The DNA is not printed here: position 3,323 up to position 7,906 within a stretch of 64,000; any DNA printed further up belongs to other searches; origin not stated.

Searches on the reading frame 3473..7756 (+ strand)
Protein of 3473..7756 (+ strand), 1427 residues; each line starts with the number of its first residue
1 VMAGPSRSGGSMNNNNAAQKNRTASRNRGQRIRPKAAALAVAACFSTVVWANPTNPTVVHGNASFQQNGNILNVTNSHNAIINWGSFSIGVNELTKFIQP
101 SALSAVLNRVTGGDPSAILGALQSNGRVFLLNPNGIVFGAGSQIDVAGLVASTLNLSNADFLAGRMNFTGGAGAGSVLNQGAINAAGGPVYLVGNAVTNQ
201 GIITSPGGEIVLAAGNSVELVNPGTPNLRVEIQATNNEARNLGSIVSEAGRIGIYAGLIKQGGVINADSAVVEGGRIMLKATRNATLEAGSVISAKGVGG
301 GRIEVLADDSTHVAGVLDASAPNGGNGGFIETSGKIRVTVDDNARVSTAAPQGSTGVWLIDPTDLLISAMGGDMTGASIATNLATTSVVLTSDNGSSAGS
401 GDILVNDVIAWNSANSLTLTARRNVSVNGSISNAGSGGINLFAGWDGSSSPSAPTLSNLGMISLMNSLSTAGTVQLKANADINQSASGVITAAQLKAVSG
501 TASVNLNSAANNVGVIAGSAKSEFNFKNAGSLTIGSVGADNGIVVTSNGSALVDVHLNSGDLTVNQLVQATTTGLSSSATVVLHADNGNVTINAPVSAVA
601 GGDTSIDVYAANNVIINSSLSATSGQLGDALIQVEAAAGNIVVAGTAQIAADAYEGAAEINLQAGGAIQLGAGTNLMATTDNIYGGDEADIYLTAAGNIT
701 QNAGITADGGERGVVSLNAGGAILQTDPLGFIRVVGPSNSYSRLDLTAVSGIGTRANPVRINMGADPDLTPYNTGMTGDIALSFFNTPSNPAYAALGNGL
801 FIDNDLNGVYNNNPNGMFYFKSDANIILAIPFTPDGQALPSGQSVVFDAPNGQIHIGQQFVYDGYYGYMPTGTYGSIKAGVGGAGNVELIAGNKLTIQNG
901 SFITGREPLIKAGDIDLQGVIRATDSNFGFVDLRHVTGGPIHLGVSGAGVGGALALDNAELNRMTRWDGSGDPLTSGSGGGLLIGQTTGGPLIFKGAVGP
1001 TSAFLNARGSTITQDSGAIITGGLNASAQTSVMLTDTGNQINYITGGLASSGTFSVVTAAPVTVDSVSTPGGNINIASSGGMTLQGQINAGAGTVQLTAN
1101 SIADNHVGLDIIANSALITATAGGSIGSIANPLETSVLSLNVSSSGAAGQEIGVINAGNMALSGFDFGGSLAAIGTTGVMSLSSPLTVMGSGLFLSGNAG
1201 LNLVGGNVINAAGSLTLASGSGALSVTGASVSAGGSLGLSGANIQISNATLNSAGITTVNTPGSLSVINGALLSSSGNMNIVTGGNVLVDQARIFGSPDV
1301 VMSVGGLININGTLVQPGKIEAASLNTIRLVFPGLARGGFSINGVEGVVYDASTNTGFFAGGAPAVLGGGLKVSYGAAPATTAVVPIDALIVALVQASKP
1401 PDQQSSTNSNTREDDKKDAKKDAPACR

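Call 20: search_protein_families(library=pfam, proteins=[window:3473-7756:+], max_evalue=0.000001)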
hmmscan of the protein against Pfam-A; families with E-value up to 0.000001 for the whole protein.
window:3473-7756:+ (1427 aa): 1 family
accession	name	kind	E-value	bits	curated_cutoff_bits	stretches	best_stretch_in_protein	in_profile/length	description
PF05860.19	TPS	-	1e-28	101.4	33.5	1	57-292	9-250/252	TPS secretion domain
